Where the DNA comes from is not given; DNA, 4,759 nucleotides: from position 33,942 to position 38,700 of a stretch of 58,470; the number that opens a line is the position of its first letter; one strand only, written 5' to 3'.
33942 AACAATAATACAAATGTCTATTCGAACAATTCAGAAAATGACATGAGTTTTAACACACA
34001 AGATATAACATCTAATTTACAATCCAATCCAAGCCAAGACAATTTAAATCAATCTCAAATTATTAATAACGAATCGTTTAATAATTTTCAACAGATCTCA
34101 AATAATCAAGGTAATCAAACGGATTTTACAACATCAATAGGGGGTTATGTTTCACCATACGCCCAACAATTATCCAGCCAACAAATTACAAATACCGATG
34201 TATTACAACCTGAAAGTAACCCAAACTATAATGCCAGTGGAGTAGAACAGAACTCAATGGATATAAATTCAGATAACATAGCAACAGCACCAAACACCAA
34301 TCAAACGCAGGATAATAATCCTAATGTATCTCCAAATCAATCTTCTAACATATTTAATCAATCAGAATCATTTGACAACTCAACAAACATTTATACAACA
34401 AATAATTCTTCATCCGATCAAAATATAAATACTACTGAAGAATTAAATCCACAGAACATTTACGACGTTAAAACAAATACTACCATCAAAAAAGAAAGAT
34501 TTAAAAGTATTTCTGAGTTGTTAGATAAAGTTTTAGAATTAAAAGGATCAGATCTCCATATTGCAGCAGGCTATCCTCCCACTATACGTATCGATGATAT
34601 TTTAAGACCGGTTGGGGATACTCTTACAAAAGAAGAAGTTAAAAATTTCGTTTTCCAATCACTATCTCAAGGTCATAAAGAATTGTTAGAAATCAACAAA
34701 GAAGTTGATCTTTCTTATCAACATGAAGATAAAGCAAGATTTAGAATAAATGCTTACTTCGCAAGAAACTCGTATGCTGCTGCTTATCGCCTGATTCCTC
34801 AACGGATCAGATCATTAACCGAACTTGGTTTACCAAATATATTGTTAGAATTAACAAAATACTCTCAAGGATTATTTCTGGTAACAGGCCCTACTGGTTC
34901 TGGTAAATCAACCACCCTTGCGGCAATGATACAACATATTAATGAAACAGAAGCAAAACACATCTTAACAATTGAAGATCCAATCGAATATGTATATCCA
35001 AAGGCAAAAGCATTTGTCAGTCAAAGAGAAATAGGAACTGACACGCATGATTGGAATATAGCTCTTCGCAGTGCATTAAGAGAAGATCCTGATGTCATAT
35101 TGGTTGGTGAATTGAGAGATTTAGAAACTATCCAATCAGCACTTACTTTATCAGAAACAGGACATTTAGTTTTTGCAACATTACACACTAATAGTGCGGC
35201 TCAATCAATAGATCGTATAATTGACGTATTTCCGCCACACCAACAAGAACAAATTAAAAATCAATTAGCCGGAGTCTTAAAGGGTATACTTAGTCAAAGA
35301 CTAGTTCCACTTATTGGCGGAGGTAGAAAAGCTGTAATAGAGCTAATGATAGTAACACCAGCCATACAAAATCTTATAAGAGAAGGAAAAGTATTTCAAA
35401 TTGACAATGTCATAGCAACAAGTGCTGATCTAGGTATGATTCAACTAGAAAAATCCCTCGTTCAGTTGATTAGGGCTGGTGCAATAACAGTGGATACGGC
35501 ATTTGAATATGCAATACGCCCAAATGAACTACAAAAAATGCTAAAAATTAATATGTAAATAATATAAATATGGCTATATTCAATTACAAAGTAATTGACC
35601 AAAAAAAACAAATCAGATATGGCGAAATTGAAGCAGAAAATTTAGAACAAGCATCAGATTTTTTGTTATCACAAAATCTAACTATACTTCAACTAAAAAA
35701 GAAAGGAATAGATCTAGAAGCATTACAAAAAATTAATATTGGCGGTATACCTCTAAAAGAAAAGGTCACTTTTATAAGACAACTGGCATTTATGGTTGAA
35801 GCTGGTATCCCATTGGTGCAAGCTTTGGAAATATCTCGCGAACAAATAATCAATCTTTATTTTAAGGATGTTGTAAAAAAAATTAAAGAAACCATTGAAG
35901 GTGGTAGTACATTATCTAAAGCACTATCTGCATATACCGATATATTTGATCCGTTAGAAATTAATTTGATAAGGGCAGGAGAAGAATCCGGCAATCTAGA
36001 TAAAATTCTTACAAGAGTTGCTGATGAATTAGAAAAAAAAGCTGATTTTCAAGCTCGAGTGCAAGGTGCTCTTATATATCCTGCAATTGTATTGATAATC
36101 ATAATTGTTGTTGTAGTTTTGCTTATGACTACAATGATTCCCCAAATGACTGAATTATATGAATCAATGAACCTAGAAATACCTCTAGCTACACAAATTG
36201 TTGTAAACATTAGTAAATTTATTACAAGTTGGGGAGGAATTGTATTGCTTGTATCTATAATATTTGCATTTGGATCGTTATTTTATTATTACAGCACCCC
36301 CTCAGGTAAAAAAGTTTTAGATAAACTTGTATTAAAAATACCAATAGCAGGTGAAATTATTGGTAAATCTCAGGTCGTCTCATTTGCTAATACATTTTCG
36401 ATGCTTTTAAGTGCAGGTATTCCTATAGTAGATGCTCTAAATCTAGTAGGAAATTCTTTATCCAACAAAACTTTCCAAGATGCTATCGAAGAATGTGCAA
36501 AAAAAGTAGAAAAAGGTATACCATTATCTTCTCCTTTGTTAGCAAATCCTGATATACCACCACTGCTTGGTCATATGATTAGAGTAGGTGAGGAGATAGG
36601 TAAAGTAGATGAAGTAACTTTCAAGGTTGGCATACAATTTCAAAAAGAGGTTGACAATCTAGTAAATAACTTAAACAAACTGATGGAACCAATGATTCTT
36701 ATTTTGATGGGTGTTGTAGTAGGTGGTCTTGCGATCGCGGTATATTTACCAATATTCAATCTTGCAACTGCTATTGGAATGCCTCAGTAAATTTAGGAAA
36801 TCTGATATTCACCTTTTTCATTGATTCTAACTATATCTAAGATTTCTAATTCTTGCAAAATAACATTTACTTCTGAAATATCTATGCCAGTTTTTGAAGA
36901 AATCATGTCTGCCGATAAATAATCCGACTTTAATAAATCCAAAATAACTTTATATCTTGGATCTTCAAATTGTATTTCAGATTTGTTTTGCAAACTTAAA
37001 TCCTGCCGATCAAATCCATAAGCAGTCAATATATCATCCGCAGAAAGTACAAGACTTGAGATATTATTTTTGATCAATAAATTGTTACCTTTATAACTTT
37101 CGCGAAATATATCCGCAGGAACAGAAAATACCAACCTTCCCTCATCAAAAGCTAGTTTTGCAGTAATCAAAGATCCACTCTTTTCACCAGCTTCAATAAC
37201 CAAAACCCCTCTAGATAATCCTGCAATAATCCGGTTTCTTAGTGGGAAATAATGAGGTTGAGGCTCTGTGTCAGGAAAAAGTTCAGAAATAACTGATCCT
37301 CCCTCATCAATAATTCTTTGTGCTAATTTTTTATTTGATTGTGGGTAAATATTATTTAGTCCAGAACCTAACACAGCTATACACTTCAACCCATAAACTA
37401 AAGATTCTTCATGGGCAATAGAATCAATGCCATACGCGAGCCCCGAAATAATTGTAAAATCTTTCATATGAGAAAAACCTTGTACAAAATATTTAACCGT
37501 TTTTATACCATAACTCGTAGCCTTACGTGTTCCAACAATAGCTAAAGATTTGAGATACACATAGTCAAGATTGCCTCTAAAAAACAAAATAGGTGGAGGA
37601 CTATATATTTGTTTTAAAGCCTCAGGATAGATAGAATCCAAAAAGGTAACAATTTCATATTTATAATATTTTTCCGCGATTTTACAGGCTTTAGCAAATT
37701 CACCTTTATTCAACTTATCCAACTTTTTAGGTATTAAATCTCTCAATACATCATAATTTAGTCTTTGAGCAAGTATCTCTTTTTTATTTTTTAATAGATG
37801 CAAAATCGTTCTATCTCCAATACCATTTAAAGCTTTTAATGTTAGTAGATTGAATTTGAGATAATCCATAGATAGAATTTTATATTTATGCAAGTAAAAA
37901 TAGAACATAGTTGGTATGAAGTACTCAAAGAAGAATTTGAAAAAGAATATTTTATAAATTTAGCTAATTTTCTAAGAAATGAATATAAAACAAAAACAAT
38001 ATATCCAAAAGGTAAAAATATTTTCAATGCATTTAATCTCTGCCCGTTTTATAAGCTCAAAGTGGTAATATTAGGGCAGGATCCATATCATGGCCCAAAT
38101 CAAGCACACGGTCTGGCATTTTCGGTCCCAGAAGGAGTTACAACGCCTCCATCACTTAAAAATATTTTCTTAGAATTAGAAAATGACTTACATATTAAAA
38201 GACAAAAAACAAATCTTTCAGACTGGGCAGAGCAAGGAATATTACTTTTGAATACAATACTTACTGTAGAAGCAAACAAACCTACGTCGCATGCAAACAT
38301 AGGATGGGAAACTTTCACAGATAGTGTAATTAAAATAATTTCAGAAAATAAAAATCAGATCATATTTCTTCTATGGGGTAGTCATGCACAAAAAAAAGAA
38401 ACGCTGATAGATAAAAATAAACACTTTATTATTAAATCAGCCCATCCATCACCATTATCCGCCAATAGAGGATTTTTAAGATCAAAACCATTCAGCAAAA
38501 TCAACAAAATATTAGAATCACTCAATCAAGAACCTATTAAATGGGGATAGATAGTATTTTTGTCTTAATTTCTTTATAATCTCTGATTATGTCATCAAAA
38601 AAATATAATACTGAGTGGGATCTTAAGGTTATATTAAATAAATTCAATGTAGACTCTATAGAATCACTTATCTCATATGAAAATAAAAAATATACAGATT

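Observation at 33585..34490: PilT retraction ATPase fused to a ~295-aa prion-like Q/N-rich disordered domain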

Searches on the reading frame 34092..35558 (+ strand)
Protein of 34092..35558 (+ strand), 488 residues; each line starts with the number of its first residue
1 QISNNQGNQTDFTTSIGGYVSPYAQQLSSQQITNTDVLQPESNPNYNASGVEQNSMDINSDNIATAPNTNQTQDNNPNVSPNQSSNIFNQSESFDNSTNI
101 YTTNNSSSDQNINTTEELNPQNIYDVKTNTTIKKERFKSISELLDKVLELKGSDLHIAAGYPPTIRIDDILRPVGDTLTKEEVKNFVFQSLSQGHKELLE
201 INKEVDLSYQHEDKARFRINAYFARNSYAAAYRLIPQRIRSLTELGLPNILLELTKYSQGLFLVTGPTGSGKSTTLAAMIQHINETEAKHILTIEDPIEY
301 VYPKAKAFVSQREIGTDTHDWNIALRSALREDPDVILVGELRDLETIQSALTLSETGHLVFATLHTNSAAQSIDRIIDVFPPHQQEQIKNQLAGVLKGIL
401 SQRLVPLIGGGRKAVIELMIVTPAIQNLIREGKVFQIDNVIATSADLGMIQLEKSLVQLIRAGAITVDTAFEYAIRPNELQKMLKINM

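Call 63: predict_structure(alignment_id=A4)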
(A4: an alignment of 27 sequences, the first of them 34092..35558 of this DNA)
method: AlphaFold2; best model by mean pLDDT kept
length: 488 residues; sequences in the alignment: 27
mean_pLDDT: 70.7   pTM: 0.55
mean pLDDT of the five models: 70.7, 69.8, 67.8, 66.6, 66.2
residues with pLDDT >= 90: 125; 70-90: 188; 50-70: 39; < 50: 136
segments of 3 or more residues with pLDDT < 50: 1-21, 25-131, 314-318
pLDDT, mean of each block of 10 residues (from residue 1): 34 40 41 33 32 33 34 33 33 31 33 37 38 76 94 92 89 93 95 90 88 88 93 82 81 86 86 83 83 66 62 52 70 85 86 90 84 90 93 90 86 85 85 75 66 89 92 88 81
secondary structure, 60 per line:
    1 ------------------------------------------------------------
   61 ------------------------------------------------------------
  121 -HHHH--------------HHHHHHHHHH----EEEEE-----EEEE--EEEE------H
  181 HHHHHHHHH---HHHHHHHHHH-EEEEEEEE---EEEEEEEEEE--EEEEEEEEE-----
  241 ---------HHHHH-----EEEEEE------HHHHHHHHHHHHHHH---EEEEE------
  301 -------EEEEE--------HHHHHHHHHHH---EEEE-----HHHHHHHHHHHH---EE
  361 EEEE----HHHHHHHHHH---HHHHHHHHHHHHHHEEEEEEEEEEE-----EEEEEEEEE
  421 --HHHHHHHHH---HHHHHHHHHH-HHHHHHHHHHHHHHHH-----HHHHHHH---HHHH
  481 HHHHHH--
elements in order: H122-125 H140-149 E154-158 E164-167 E170-173 H180-189 H193-202 E204-211 E215-224 E227-235 H250-254 E260-265 H272-286 E290-294 E308-312 H321-331 E335-338 H344-355 E359-364 H369-378 H382-395 E396-406 E412-420 H423-431 H435-444 H446-461 H467-473 H477-486
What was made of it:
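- AlphaFold2 gave only a trivial confidence rise at the motif (residues 22-24 of the truncated model reach pLDDT >=50, call 63).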

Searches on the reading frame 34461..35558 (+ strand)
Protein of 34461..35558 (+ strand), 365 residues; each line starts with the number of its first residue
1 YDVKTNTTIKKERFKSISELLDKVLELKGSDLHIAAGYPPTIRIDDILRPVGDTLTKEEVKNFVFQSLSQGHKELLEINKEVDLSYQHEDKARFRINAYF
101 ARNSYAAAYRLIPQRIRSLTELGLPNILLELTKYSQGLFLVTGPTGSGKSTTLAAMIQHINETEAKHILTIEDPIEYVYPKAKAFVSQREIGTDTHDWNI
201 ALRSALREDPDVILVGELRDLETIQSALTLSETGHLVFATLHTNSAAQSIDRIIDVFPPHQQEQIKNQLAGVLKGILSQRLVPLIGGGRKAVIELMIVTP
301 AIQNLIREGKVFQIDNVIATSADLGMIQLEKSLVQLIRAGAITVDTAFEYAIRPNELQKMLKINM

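Call 18: search_protein_representatives(protein=window:34461-35558:+)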
Query: 365 residues. Proteins with E-value up to 0.001 (for the whole library): 45898; up to 1e-10: 30557; up to 1e-30: 7550. The best 150 are listed.
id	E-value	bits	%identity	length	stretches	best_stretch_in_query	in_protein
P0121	1.2e-165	566.8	43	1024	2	17-360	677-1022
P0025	2.9e-160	549.2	69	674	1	13-362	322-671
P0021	3.7e-160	548.8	69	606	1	9-362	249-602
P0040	1.5e-153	527.1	67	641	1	12-363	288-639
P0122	3.2e-142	489.9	40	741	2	18-358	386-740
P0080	5.9e-141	485.7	62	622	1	8-362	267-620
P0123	3.4e-139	479.9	40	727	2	14-347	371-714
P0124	6.4e-137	472.4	40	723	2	15-348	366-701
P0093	1.1e-136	471.7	62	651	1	17-362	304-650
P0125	8.0e-136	468.8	41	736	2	16-346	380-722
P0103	5.6e-133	459.5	62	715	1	15-363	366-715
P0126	6.0e-133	459.4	61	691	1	16-362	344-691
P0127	6.1e-133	459.4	40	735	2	7-345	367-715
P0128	6.7e-133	459.2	60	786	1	16-362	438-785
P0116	4.4e-132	456.5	60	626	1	13-362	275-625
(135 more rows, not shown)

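Call 39: search_solved_structures(query=window:34461-35558:+, max_evalue=1e-20, show_alignments=1)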
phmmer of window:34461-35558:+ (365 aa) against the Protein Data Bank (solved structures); distinct sequences matched with E-value up to 1e-20: 23.
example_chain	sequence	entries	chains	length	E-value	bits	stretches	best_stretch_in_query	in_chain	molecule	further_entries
2ewv_A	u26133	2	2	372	1.9e-104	352.5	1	12-362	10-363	twitching motility protein PilT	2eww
2gsz_A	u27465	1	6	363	7.4e-104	350.6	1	17-362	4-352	twitching motility protein PilT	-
6ojx_A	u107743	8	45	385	1.2e-97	330.1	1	15-362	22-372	Twitching motility pilus retraction ATPase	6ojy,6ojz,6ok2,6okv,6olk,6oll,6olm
5zfq_A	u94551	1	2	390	7.1e-97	327.6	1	14-361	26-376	Twitching motility pilus retraction protein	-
3jvu_A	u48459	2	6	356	9.9e-93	314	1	17-354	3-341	Twitching mobility protein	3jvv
5fl3_A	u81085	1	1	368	3.2e-85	289.3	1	15-361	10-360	PILI RETRACTION PROTEIN PILT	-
2eyu_A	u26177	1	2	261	1.6e-80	273.8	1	113-362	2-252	twitching motility protein PilT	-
9n32_A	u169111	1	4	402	1.4e-74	254.3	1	17-363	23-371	PilU protein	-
10my_A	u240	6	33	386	4.3e-73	249.4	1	17-363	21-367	PilT/PilU family type 4a pilus ATPase | Twitching motility protein PilT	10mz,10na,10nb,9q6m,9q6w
6geb_A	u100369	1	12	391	1.3e-34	122.9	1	19-314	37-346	DotB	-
1p9r_A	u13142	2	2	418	3.7e-30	108.3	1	130-282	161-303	General secretion pathway protein E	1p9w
4kss_A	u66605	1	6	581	7.6e-30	107.3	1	130-282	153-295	Type II secretion system protein E, hemolysin-coregulated protein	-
4ksr_A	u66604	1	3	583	7.6e-30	107.3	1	130-282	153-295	Type II secretion system protein E, Hemolysin-coregulated protein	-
4pht_A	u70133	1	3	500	2.8e-29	105.4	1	131-282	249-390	General secretory pathway protein E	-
6ejf_A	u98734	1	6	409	4.8e-29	104.7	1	106-284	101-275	Type IV pilus assembly protein PilF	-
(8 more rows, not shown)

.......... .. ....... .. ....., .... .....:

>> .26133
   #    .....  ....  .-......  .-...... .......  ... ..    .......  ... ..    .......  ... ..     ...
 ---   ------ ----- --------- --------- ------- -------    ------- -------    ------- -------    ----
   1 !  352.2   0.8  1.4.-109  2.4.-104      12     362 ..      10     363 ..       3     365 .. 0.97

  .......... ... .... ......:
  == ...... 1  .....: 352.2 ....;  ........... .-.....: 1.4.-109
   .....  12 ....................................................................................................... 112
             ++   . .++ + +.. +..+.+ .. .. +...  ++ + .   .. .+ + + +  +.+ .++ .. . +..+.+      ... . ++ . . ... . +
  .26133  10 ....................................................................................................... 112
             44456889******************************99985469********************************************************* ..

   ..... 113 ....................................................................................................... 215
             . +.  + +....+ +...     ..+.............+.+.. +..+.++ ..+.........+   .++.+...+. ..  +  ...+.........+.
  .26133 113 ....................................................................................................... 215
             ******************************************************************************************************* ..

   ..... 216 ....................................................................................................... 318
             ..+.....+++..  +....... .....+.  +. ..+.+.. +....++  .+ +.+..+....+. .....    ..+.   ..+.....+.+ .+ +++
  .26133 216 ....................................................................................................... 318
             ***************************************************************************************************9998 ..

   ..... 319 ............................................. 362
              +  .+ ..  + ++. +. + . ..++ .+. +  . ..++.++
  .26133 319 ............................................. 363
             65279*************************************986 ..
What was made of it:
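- On PilT proper (as opposed to PilU or PilB): PilT chains score E=1e-104 to 1e-85, PilU 9n32 scores 1.4e-74, and PilB/GspE score >=1e-30 (call 39).
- Closest known: Canonical PilT retraction ATPases. Same: Residues 301-657 align end to end with them (E=1.9e-104 to 1e-92, call 39).
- Six arms per hexamer gives multivalency (established PilT hexamer, e.g. 2ewv and 6ojx, call 39).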

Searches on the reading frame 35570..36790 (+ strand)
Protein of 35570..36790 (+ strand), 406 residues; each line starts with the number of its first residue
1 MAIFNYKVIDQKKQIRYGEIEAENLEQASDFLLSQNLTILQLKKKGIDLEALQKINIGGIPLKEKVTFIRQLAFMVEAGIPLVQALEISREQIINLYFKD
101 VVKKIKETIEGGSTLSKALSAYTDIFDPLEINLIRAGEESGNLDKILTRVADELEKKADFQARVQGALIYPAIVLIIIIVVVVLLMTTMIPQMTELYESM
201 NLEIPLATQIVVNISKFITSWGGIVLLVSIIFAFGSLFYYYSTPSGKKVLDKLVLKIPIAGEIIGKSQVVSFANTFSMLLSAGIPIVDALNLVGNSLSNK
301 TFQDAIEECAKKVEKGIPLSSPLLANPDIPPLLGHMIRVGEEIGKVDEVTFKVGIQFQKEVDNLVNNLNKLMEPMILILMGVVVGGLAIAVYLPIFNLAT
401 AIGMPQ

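Call 5: search_protein_families(library=pfam, proteins=[window:35570-36790:+], max_evalue=0.01)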
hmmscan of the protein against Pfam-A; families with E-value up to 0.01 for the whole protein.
window:35570-36790:+ (406 aa): 2 families
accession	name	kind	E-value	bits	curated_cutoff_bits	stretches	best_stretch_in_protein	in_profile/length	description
PF00482.28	T2SSF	-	8.2e-60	200.7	25.2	2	68-191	1-125/125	Type II secretion system (T2SS), protein F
PF20990.2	DUF2207_C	-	0.006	16.8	33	1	150-253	114-203/247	Predicted membrane protein (DUF2207) C-terminal domain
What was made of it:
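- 35570..36790 (+): pilC (platform protein, T2SSF domains), immediately downstream. call 5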

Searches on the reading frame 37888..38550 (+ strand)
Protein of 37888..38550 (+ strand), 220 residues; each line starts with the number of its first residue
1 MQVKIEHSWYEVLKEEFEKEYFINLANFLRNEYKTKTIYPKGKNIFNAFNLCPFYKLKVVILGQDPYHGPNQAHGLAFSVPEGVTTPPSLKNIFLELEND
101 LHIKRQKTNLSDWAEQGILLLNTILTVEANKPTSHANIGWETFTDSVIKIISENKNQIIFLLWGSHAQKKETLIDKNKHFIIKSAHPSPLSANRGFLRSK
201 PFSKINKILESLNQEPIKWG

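Call 17: search_protein_families(library=pfam, proteins=[window:37888-38550:+], max_evalue=0.001)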
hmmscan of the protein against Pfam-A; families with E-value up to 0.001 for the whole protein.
window:37888-38550:+ (220 aa): 1 family
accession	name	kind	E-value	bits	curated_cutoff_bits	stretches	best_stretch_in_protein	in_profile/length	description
PF03167.25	UDG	-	8.7e-21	74.9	24.3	1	51-209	3-140/141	Uracil DNA glycosylase superfamily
